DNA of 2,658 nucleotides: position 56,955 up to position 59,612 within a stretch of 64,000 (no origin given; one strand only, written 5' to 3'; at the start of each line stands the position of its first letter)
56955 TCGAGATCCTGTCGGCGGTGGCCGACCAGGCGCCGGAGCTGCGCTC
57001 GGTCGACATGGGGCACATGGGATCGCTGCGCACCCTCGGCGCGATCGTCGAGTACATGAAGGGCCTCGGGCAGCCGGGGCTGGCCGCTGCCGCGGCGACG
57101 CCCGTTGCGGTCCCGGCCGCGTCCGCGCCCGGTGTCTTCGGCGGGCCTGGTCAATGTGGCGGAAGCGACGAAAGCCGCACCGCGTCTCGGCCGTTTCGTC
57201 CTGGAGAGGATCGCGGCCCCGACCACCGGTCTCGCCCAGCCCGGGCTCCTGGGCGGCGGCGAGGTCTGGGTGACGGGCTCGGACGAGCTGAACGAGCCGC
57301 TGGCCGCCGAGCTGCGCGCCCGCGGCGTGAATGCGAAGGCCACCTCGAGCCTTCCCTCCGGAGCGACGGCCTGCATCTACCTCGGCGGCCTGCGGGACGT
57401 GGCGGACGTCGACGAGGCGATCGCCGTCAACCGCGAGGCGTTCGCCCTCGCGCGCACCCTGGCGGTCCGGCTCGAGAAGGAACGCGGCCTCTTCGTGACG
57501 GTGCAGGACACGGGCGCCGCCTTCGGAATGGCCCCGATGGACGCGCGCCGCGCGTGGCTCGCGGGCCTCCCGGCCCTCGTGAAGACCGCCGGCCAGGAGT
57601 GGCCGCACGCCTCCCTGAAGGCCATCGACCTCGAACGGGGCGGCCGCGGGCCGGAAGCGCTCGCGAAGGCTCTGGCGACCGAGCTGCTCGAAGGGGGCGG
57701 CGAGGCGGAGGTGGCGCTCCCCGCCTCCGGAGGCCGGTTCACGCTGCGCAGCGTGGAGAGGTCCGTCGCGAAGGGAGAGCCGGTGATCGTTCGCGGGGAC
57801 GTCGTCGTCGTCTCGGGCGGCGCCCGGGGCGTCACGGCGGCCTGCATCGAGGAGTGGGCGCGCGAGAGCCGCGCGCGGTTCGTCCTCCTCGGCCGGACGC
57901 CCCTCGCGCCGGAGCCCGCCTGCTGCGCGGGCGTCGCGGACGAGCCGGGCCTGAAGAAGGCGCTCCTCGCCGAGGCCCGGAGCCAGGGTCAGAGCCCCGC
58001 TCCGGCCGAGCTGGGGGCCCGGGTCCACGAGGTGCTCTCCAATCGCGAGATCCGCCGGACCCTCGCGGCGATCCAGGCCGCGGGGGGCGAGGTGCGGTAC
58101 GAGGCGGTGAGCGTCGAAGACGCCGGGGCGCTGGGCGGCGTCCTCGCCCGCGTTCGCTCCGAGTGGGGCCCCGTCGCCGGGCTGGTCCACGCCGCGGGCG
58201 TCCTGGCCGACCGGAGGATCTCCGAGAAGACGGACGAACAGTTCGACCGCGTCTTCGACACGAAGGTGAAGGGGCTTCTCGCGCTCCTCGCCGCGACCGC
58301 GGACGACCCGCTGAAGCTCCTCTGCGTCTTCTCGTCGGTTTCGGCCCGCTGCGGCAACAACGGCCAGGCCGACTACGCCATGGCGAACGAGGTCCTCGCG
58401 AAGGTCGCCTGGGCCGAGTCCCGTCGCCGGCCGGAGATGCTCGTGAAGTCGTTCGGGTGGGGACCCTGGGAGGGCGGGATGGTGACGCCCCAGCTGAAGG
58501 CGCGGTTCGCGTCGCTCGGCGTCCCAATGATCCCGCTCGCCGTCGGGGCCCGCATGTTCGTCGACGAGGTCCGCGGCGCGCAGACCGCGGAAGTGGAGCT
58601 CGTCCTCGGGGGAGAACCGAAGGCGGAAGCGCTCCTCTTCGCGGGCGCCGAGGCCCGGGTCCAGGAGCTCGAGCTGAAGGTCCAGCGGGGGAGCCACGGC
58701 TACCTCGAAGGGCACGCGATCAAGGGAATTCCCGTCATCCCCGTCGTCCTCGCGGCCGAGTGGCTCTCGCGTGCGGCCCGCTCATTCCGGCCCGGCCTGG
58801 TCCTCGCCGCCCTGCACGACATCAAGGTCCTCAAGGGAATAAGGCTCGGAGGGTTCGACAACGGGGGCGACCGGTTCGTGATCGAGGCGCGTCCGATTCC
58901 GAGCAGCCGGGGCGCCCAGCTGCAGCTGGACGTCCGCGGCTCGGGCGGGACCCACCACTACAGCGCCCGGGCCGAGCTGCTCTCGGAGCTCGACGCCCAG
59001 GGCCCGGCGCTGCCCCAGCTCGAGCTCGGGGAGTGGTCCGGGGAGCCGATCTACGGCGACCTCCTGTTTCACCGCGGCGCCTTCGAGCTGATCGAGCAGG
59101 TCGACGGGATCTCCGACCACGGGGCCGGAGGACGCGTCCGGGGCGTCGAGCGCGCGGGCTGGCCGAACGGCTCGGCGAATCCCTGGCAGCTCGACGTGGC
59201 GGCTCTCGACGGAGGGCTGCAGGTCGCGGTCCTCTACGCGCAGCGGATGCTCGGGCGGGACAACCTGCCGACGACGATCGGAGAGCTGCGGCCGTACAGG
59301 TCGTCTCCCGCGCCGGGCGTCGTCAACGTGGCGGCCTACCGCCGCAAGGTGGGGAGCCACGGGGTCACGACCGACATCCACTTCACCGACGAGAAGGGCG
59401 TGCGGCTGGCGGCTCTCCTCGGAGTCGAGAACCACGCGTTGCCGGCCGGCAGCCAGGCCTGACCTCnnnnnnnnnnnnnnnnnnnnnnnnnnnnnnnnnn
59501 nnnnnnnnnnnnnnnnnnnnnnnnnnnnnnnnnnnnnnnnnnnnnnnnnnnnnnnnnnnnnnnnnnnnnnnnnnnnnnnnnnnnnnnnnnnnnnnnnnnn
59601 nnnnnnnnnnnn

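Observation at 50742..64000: TetR-flanked pfa-like 'secondary lipid synthase' cluster with a myxobacterial-type gene order (ER -> KS-AT-ACP2-KR-DH -> KS-CLF-AT-DH)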

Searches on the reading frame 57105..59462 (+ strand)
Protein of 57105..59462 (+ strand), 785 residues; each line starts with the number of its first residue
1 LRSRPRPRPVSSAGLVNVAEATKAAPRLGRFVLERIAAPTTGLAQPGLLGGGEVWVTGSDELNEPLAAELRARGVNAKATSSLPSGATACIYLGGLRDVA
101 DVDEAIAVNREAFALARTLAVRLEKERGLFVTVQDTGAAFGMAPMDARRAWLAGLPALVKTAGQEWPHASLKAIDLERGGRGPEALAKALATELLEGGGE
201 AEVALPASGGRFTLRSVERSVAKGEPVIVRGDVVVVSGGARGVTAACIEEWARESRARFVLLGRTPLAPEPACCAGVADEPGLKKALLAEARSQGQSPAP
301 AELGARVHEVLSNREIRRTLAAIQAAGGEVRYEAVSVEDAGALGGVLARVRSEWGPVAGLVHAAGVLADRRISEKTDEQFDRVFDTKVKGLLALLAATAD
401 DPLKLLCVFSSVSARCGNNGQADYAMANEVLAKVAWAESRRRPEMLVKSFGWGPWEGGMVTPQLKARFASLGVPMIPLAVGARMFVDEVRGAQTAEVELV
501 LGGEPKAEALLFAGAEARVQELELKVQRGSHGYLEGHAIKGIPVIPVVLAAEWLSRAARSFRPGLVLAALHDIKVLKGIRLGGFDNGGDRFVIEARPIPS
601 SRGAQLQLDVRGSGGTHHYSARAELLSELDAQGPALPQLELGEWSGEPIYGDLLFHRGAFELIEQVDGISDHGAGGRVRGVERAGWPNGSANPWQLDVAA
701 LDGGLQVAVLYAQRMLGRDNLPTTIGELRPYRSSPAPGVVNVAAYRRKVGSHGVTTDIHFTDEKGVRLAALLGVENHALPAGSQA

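Call 11: search_protein_families(library=pfam, proteins=[window:57105-59462:+], max_evalue=0.01)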
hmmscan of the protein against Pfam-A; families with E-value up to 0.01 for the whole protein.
window:57105-59462:+ (785 aa): 4 families
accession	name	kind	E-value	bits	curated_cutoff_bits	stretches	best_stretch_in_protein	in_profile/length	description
PF08659.16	KR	-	3e-32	112.4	22.6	1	234-456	3-179/180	KR domain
PF13561.12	adh_short_C2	-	2.4e-12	47.4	27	1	301-400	17-117/236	Enoyl-(Acyl carrier protein) reductase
PF00106.31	adh_short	-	8.3e-10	38.9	26.6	1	302-400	22-121/195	short chain dehydrogenase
PF14765.12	PS-DH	-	0.00011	22.2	23.7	1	690-783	66-163/166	Polyketide synthase dehydratase N-terminal domain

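Call 12: search_protein_families(library=ncbifam, proteins=[window:57105-59462:+], max_evalue=0.01)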
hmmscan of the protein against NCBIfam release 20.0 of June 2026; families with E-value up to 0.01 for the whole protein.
window:57105-59462:+ (785 aa): 68 families (the best 25 are shown)
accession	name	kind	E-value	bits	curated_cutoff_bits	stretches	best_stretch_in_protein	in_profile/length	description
TIGR02813.1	omega_3_PfaA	subfamily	1.6e-92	310.4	1010.1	1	102-580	1852-2355/2582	polyketide-type polyunsaturated fatty acid synthase PfaA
NF045894.1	PKS_plus_SDR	equivalog_domain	4.3e-27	94.2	1740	1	317-494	1199-1374/1515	type I polyketide synthase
NF041183.1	Pks2_ls1_myc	equivalog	2.6e-17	61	2400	1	315-456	1789-1929/2086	sulfolipid-1 biosynthesis phthioceranic/hydroxyphthioceranic acid synthase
NF037941.1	PKS_NbtC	equivalog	3.8e-13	48.3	1150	2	313-472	716-873/1027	nocobactin polyketide synthase NbtC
NF004200.0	PRK05653.1-5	equivalog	1.3e-10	41.2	273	1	306-432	30-161/242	3-oxoacyl-ACP reductase FabG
TIGR01830.1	3oxo_ACP_reduc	equivalog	3.1e-10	40.2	297.75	1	310-429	30-153/239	3-oxoacyl-[acyl-carrier-protein] reductase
NF004198.0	PRK05653.1-3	equivalog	3.5e-10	39.8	296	1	303-428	30-160/248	3-oxoacyl-ACP reductase FabG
NF004847.0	PRK06198.1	subfamily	7.2e-10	38.5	240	1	317-427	46-161/269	oxidoreductase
NF004197.0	PRK05653.1-1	equivalog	8.7e-10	38.6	332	1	301-433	28-165/249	3-oxoacyl-ACP reductase FabG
NF037940.1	PKS_MbtD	equivalog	1.1e-09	37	1150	1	301-460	673-830/978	mycobactin polyketide synthase MbtD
TIGR03971.1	SDR_subfam_1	subfamily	1.4e-08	34.4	300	1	312-433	48-174/271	mycofactocin-coupled SDR family oxidoreductase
NF009466.0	PRK12826.1-2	subfamily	1.6e-08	34.3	222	1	307-432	30-162/248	3-oxoacyl-ACP reductase FabG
NF042966.1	AcAcCoAred_PhaB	equivalog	3.6e-08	33.3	436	1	335-428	54-151/240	acetoacetyl-CoA reductase PhaB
NF005402.0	PRK06949.1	equivalog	4.1e-08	32.7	358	1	303-392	32-122/260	SDR family oxidoreductase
NF009386.0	PRK12745.1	equivalog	6.6e-08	31.9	250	1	308-431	35-170/259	3-ketoacyl-ACP reductase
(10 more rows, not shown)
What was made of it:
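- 57105..59462 (+): pfaA/pfa2, 3' part in frame 0. KR about 57804-58472; PKS-like DH1 about 58600-59459. KR E 3e-32, PS-DH E 1e-4, TIGR02813 positions 1852-2355 (calls 11, 12).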
